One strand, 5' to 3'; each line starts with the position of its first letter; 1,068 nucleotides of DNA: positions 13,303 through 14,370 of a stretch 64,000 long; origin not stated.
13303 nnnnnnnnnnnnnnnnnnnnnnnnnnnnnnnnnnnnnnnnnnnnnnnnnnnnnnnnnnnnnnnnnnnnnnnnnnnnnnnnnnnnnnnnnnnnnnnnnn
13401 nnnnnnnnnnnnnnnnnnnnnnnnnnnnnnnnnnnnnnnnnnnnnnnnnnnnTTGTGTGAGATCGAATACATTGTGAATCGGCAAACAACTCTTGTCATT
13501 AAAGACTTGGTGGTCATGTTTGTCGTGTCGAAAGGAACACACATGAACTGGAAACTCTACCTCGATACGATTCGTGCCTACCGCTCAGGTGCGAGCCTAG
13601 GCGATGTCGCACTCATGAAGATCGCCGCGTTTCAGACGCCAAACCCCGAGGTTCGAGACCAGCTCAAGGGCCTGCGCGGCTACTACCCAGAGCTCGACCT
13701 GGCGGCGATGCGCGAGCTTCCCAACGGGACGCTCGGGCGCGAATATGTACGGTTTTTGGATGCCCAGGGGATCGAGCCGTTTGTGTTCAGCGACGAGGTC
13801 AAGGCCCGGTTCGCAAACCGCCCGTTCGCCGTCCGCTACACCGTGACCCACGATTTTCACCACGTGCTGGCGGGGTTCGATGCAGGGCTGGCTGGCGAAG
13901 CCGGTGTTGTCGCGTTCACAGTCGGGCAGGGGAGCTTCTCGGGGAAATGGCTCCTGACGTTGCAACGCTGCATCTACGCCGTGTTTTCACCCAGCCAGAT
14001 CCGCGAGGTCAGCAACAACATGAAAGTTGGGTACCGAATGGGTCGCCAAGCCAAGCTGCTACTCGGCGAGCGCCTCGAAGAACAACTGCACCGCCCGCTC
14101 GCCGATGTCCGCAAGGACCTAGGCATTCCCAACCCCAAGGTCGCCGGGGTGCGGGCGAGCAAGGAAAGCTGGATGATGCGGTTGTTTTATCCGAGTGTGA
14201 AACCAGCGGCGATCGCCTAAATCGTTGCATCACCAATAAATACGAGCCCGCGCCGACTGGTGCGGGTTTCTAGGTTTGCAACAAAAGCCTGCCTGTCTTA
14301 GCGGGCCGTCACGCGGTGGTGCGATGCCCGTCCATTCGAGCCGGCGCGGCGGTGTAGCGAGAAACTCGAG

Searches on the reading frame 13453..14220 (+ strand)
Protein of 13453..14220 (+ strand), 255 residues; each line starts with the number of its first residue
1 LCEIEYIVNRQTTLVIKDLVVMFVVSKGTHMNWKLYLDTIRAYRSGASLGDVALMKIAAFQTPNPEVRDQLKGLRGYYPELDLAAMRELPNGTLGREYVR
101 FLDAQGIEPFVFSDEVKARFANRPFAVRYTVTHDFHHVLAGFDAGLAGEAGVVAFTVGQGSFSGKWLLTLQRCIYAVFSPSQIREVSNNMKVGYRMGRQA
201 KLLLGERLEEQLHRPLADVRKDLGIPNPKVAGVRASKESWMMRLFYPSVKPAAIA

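Call 74: search_protein_families(library=pfam, proteins=[window:13453-14220:+], max_evalue=0.0001)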
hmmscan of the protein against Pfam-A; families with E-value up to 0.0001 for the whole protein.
window:13453-14220:+ (255 aa): 1 family
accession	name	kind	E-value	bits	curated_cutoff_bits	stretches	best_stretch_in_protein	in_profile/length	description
PF05019.18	Coq4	-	9.1e-15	55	22.9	1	80-228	72-220/221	Coenzyme Q (ubiquinone) biosynthesis protein Coq4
